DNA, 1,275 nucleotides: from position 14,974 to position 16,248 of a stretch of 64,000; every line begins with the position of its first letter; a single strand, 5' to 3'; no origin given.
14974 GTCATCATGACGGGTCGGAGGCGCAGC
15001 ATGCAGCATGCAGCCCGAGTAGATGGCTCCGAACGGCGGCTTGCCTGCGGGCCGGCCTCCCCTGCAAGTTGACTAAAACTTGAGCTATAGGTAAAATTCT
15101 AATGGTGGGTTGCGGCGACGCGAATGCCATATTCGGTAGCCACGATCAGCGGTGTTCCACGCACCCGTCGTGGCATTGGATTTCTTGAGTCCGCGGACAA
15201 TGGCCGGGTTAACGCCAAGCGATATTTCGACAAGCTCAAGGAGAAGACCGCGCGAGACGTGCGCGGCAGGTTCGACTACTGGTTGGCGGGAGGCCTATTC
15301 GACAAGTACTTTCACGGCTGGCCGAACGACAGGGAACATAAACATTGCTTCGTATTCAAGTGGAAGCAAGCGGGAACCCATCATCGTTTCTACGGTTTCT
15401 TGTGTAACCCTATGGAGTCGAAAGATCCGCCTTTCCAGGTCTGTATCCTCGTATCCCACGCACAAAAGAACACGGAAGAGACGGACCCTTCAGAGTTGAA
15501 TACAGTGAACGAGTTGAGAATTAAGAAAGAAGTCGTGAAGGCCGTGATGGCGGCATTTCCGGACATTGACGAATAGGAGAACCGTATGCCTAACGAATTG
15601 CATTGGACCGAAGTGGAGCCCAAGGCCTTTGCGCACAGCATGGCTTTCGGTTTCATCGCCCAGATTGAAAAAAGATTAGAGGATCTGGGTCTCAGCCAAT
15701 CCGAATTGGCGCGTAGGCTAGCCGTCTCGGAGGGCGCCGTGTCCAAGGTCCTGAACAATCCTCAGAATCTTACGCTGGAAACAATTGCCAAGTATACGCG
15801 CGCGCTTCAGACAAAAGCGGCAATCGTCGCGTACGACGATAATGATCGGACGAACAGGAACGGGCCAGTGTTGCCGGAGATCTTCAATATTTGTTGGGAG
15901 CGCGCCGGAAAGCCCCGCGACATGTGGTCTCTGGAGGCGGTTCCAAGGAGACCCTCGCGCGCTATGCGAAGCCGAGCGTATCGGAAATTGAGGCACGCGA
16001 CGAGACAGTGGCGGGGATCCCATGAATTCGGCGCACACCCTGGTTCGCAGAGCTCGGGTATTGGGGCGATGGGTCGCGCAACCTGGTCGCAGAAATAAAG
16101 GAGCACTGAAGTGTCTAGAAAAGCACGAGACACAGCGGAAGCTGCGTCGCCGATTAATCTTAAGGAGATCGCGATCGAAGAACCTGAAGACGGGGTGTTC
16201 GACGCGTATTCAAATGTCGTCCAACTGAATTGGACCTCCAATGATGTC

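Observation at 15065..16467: Three-gene module: enlarged Gp49/HigB-like toxin + XRE HTH + DUF3467, a possible tripartite TA or defence cassette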

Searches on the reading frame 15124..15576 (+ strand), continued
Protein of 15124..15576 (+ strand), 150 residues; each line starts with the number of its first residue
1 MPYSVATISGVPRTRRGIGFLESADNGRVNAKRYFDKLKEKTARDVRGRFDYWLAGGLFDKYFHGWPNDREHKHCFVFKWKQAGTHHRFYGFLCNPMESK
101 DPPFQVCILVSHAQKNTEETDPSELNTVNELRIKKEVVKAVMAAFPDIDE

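Call 77: search_protein_representatives(alignment_id=A1)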
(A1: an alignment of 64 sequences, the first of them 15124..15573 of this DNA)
Query: 64 sequences, 156 profile positions. Proteins with E-value up to 0.001 (for the whole library): 325; up to 1e-10: 287; up to 1e-30: 126. The best 150 are listed.
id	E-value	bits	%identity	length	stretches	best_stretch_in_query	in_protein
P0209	4.4e-59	215.2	-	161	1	1-153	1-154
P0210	7.0e-59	214.6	-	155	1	2-153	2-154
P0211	5.3e-58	211.7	-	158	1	5-154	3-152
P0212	2.2e-56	206.4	-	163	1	1-155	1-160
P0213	3.6e-56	205.8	-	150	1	2-150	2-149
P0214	1.1e-55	204.2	-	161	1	3-152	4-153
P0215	1.1e-54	201.0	-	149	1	1-150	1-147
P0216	1.4e-54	200.6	-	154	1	2-151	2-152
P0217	1.8e-54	200.2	-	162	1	1-153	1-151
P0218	6.2e-53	195.2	-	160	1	1-154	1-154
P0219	5.7e-52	192.1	-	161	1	1-154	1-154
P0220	4.1e-51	189.3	-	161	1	1-154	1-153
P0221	4.4e-51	189.2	-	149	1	1-148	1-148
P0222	4.7e-50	185.9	-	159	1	1-154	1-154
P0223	2.2e-48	180.5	-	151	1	1-149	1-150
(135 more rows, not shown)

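Call 79: find_related_loci(query=A1, collection=viral_contigs, flank=4000)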
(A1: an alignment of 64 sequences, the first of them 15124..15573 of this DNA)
Query A1 (150 aa) in viral_contigs; peptide patterns used: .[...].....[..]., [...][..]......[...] (x = any residue, [..] = any of these).
76 stretches matched a pattern; 1 encode a relative of the query (tblastn E <= 1e-3); 1 distinct loci.
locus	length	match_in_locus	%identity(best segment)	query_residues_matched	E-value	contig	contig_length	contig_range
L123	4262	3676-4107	60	1-145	8e-54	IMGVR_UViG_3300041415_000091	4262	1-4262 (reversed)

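Call 84: search_protein_families(library=pfam, proteins=[L006:7389-8249:+, L019:7350-8270:+, L033:2453-3283:+, L040:7830-8798:+], max_evalue=0.01)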
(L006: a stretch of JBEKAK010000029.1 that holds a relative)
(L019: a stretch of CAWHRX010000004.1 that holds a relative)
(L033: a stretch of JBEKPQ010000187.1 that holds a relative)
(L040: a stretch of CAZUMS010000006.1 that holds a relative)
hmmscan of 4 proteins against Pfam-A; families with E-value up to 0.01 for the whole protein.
L006:7389-8249:+ (286 aa): 3 families
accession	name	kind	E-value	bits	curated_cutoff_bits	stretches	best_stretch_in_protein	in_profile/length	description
PF03400.19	DDE_Tnp_IS1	-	4.5e-07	30.7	24.1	1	208-247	85-124/131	IS1 transposase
PF13384.12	HTH_23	-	0.00093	19.4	24.6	1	19-51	5-37/50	Homeodomain-like domain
PF13610.12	DDE_Tnp_IS240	-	0.0057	17.2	27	0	104-161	18-76/139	DDE domain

L019:7350-8270:+ (306 aa): 5 families
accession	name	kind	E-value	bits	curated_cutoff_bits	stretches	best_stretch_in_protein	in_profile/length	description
PF03400.19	DDE_Tnp_IS1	-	2.5e-06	28.3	24.1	1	211-253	83-125/131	IS1 transposase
PF13610.12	DDE_Tnp_IS240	-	0.00029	21.4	27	1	110-166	19-76/139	DDE domain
PF13936.12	HTH_38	-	0.0012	19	27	1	18-57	2-41/44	Helix-turn-helix domain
PF13384.12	HTH_23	-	0.0014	18.8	24.6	1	24-56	5-37/50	Homeodomain-like domain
PF13518.12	HTH_28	-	0.0074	16.8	25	0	25-58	1-34/52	Helix-turn-helix domain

L033:2453-3283:+ (276 aa): 2 families
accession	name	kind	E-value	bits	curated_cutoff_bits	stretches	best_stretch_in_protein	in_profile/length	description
PF03400.19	DDE_Tnp_IS1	-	0.0021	18.8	24.1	1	196-229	84-117/131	IS1 transposase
PF13551.12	HTH_29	-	0.006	17.1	28.1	0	10-40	2-33/64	Winged helix-turn helix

L040:7830-8798:+ (322 aa): 3 families
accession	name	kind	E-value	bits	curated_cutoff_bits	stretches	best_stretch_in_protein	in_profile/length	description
PF12762.13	DDE_Tnp_IS1595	-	4.7e-40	137.5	27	1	147-286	3-153/153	ISXO2-like transposase domain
PF12760.12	Zn_ribbon_IS1595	-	1.3e-14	54.3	25.4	1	22-76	2-46/46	Transposase zinc-ribbon domain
PF23550.1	zf_Tbcl_Rhp7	-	0.00044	20.2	27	1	69-83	6-20/39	DNA repair protein rhp7 treble clef domain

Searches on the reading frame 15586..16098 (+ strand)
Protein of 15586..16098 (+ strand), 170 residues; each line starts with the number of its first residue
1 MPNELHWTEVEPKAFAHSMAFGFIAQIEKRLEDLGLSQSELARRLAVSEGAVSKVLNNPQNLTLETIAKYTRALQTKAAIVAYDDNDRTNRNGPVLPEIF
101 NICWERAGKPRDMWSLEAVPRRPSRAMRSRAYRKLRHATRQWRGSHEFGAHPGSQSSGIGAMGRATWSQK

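Call 3: search_protein_families(library=pfam, proteins=[window:15586-16098:+], max_evalue=1)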
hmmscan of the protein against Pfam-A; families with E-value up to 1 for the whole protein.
window:15586-16098:+ (170 aa): 18 families
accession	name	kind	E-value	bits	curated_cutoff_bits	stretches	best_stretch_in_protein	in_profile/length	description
PF01381.28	HTH_3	-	4.5e-09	36.6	23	1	27-77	1-51/55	Helix-turn-helix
PF13443.12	HTH_26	-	1.9e-06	28.5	22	1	27-77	2-53/63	Cro/C1-type HTH DNA-binding domain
PF13560.12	HTH_31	-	0.00055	20.6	27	1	32-79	11-59/64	Helix-turn-helix domain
PF12802.13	MarR_2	-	0.0013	19.3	27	1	22-57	9-42/61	MarR family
PF13744.12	HTH_37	-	0.0049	17.1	27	1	24-58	20-54/80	Helix-turn-helix domain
PF13412.12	HTH_24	-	0.0079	16.2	21.9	1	35-56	17-38/48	Winged helix-turn-helix DNA-binding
PF15943.11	YdaS_toxin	-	0.018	15.3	30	1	37-65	10-38/65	Bacterial toxin YdaS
PF08279.18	HTH_11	-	0.032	14.6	25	1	36-55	16-35/55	HTH domain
PF21983.2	NikA-like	-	0.038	14.6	27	1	25-58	17-50/72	Mobilization protein NikA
PF21694.2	DNA_pol3_delta_C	-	0.04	14.3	27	1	29-74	51-96/121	DNA polymerase III delta subunit, C-terminal domain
PF04545.22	Sigma70_r4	-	0.044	13.7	24.1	1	35-55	20-40/50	Sigma-70, region 4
PF13384.12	HTH_23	-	0.053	13.8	24.6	1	30-58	13-40/50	Homeodomain-like domain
PF04218.19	CENP-B_N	-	0.083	13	21.2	1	29-62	17-49/53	CENP-B N-terminal DNA-binding domain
PF02376.21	CUT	-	0.087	13.3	24.4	1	24-61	11-49/79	CUT domain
PF13545.12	HTH_Crp_2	-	0.16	12.4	27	1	32-57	19-44/70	Crp-like helix-turn-helix domain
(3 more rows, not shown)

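Call 5: search_protein_families(library=ncbifam, proteins=[window:15586-16098:+], max_evalue=1)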
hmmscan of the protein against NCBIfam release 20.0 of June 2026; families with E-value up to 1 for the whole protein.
window:15586-16098:+ (170 aa): 13 families
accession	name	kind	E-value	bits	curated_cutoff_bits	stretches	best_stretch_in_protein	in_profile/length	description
TIGR02607.1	antidote_HigA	equivalog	2.2e-07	30.6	47.7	1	28-79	13-64/81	HigA family addiction module antitoxin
NF007271.0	PRK09726.1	equivalog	9.8e-06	25.5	79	1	35-81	25-71/88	type II toxin-antitoxin system antitoxin HipB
TIGR03070.1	couple_hipB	subfamily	0.0003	20.7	71.65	1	27-74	7-54/58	type II toxin-antitoxin system Y4mF family antitoxin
NF007257.0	PRK09706.1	subfamily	0.0033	17.2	101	1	25-91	8-74/135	transcriptional repressor DicA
NF033546.1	transpos_IS21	equivalog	0.0033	17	160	1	31-147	4-103/294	IS21 family transposase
NF038310.1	lysogeny_AimR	equivalog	0.009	15.1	70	1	27-76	1-50/365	AimR family lysis-lysogeny pheromone receptor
NF010465.0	PRK13890.1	equivalog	0.03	14.4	96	1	23-80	6-63/121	conjugal transfer protein TrbA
NF038139.1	Reg_Aceta_RamB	equivalog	0.1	11.2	700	1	32-88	12-68/465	acetate metabolism transcriptional regulator RamB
TIGR04111.1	BcepMu_gp16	hypoth_equivalog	0.13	12.2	34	1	26-58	4-36/55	phage-associated protein, BcepMu gp16 family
NF007075.0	PRK09526.1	subfamily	0.14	11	340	1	40-76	10-46/358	LacI family DNA-binding transcriptional regulator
NF038251.1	AdcR_fam_Zn_TF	equivalog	0.18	12.1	175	1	34-64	48-78/143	zinc-dependent MarR family transcriptional regulator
TIGR02937.1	sigma70-ECF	superfamily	0.18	11.4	42.9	1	35-56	133-154/165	sigma-70 family RNA polymerase sigma factor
NF011230.0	PRK14637.1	equivalog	0.22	11.1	159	1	22-81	10-69/152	ribosome maturation factor RimP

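Call 6: search_protein_families(library=padloc, proteins=[window:15586-16098:+], max_evalue=1)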
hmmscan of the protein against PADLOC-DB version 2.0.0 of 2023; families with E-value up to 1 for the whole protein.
window:15586-16098:+ (170 aa): 11 families
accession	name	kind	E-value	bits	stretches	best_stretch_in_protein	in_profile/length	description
PDLC04760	PDC-M64C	-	5.1e-09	34.4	1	20-77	24-81/93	-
PDLC02926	HTH_VI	-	7.3e-06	24.2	1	34-83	13-62/92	-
PDLC04762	PDC-M64C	-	1.5e-05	23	1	18-85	23-90/97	-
PDLC04758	PDC-M64B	-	2.2e-05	22.9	1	26-77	34-85/123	-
PDLC04757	PDC-M64B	-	2.2e-05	22.4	1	26-76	33-83/128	-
PDLC04759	PDC-M64B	-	6e-05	21.1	1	24-74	28-78/135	-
PDLC04775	PDC-M69A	-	6.6e-05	21.4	1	25-79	10-64/113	-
PDLC04142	capH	-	0.00024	20.1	1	23-137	7-82/103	capH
PDLC03982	PD-Lambda-2_B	-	0.0013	16.1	1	24-87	61-123/402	-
PDLC03657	mREase_IV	-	0.033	11.5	1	24-75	61-112/317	Type IV methyl-directed restriction enzyme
PDLC03665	Control_protein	-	0.038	12.3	1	30-75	17-62/77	control protein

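Call 7: search_protein_families(library=phrogs, proteins=[window:15586-16098:+], max_evalue=1)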
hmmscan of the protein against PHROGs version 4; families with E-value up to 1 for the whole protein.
window:15586-16098:+ (170 aa): 38 families (the best 25 are shown)
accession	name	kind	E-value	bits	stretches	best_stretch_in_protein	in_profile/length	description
phrog_1373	-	transcription regulation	9.7e-13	49.4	1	20-86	63-127/166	transcriptional regulator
phrog_3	-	transcription regulation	3.6e-07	31.3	1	24-115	90-179/430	transcriptional repressor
phrog_2339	-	DNA, RNA and nucleotide metabolism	1.2e-05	26.2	1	24-80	27-84/98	HTH DNA binding protein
phrog_8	-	transcription regulation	2.2e-05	25.1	1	28-71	82-128/346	transcriptional regulator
phrog_2439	-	transcription regulation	2.6e-05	24.3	1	27-80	12-65/367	transcriptional regulator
phrog_4779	-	transcription regulation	3.9e-05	25.1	1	26-83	6-65/98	transcriptional regulator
phrog_4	-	transcription regulation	7.1e-05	23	1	22-89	136-199/400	transcriptional repressor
phrog_296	-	integration and excision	8.2e-05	22.4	1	24-70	229-279/626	DNA transposition protein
phrog_1468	-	transcription regulation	0.00011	22.7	1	23-57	8-42/67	transcriptional repressor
phrog_3642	-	DNA, RNA and nucleotide metabolism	0.00014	22.7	1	37-77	23-63/79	HTH DNA binding protein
phrog_7241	-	transcription regulation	0.00017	22.6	1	30-78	69-117/122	transcriptional regulator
phrog_2967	-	transcription regulation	0.00028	21.5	1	23-88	11-76/225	transcriptional regulator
phrog_1381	-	moron, auxiliary metabolic gene and host takeover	0.00041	20.7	1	29-79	20-70/264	plasmid antitoxin with HTH domain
phrog_4268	-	transcription regulation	0.0011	20.1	1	12-77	21-88/96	transcriptional repressor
phrog_1728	-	transcription regulation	0.0011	19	1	23-77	4-58/380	transcriptional regulator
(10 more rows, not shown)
